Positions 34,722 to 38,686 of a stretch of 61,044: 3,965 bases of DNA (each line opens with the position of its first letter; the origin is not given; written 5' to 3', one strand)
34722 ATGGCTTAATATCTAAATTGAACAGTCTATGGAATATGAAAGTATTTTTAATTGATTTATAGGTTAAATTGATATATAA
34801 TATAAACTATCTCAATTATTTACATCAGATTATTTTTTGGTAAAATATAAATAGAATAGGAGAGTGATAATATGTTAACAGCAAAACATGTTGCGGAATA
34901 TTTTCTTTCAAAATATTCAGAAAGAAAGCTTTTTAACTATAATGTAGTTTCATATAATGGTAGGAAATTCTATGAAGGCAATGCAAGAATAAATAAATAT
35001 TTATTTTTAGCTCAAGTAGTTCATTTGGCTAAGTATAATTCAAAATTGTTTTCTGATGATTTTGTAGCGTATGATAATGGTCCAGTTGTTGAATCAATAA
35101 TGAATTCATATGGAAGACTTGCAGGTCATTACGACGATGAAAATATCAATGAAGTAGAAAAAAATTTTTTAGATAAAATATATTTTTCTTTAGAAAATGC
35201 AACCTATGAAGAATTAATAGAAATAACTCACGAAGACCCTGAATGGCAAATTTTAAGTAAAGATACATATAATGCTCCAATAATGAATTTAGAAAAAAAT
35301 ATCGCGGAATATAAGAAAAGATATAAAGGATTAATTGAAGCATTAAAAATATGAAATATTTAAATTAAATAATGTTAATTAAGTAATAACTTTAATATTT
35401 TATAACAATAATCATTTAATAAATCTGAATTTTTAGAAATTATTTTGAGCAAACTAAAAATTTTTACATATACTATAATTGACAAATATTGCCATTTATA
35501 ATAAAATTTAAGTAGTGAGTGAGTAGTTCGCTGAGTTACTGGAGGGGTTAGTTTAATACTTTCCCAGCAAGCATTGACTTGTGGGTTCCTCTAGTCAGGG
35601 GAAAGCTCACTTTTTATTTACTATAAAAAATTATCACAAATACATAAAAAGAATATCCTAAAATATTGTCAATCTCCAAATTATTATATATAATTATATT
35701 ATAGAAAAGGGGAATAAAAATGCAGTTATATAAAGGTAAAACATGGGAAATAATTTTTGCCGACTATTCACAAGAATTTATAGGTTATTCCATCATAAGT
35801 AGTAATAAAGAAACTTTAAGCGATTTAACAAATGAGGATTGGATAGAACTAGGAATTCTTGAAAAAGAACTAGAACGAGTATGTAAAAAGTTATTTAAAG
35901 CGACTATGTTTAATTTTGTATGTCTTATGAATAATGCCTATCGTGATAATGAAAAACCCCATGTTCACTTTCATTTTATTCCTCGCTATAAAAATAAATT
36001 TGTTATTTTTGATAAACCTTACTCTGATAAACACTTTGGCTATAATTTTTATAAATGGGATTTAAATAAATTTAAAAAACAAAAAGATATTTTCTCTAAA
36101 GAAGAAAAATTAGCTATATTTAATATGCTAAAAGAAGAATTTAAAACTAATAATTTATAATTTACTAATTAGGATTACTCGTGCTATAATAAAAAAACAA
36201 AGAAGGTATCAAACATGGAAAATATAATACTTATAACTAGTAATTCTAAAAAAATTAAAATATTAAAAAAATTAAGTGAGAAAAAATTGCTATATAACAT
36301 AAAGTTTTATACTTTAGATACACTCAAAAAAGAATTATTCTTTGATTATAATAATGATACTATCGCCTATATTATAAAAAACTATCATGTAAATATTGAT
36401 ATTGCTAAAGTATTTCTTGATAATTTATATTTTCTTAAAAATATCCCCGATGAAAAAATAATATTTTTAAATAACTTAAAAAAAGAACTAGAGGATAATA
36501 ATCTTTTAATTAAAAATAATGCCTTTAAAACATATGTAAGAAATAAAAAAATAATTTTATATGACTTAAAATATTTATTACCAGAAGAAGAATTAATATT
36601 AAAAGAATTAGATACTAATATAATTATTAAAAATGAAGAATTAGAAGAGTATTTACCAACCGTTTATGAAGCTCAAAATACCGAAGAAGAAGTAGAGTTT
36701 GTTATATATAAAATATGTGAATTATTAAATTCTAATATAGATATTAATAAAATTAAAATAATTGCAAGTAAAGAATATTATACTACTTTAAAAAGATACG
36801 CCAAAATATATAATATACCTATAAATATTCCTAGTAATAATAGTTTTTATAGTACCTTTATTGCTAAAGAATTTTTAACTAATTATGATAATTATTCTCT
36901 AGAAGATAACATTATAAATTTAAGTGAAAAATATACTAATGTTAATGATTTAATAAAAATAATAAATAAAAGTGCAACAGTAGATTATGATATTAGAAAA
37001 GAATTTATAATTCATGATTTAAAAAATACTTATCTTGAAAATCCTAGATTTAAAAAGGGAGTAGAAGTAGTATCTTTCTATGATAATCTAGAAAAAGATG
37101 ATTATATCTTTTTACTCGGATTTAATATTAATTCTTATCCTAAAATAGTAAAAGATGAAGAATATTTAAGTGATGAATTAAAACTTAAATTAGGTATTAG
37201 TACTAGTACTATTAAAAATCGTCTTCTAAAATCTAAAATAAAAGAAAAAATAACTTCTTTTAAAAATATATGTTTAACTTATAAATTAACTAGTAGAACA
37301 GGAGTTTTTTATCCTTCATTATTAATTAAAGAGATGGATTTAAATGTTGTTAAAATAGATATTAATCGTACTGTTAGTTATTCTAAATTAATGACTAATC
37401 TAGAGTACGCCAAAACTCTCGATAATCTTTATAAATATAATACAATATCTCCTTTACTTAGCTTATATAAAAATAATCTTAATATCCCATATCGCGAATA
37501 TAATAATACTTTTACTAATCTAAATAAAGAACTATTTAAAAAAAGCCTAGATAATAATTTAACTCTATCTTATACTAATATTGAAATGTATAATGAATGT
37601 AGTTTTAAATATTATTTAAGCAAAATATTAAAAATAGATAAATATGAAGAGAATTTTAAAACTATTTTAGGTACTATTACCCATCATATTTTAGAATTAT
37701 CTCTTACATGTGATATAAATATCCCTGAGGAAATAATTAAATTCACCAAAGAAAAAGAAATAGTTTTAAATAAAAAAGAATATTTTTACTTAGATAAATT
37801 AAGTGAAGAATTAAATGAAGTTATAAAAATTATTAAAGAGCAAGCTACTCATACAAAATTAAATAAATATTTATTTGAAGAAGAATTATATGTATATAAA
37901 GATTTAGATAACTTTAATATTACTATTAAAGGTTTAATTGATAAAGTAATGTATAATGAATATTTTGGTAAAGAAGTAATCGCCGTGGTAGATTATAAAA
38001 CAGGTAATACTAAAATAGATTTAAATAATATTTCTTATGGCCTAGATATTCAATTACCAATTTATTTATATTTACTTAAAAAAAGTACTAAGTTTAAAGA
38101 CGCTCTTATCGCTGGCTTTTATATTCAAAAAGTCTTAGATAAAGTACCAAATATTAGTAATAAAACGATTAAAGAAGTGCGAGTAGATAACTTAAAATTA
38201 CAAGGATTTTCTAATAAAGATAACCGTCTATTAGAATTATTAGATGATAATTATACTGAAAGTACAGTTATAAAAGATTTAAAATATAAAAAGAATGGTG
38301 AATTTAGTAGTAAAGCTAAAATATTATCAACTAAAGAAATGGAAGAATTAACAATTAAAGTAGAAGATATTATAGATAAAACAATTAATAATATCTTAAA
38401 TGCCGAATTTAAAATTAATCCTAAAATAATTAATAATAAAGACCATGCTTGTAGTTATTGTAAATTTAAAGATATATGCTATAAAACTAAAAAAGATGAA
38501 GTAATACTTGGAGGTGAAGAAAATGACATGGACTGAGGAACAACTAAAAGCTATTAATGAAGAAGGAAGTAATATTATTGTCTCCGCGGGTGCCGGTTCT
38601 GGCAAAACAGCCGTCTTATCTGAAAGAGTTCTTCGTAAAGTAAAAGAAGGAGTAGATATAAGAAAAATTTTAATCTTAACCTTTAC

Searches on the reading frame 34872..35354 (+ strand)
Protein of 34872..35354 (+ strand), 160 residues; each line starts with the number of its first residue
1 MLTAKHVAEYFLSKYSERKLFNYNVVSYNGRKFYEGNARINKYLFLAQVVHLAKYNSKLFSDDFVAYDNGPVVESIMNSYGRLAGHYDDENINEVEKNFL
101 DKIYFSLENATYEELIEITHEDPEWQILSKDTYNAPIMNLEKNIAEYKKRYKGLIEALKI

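Call 7: search_protein_families(library=pfam, proteins=[window:34872-35354:+], max_evalue=0.001)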
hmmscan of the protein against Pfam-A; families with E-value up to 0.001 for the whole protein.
window:34872-35354:+ (160 aa): 1 family
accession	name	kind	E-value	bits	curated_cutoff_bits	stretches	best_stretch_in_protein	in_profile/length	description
PF13274.11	SocA_Panacea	-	7e-15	56.4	25.7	1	41-126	2-113/113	Antitoxin SocA-like, Panacea domain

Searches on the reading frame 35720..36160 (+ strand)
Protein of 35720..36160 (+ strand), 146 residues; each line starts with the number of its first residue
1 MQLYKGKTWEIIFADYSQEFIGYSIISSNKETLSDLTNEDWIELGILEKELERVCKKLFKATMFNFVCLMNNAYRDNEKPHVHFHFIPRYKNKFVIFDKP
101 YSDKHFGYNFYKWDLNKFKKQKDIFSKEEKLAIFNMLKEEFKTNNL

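Call 7: search_protein_families(library=pfam, proteins=[window:35720-36160:+], max_evalue=0.001)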
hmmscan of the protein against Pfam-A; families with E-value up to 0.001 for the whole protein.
window:35720-36160:+ (146 aa): 1 family
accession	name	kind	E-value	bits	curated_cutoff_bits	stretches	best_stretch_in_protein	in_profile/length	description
PF01230.28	HIT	-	0.00014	22.9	21.5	1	31-91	38-97/98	HIT domain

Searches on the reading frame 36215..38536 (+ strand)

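Call 7: search_protein_families(library=pfam, proteins=[window:36215-38536:+], max_evalue=0.001)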
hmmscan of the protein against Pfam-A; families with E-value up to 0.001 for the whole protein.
window:36215-38536:+ (773 aa): 1 family
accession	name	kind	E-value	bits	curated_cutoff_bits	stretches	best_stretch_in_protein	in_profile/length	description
PF12705.13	PDDEXK_1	-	2.4e-23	83.8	22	1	450-755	1-246/247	PD-(D/E)XK nuclease superfamily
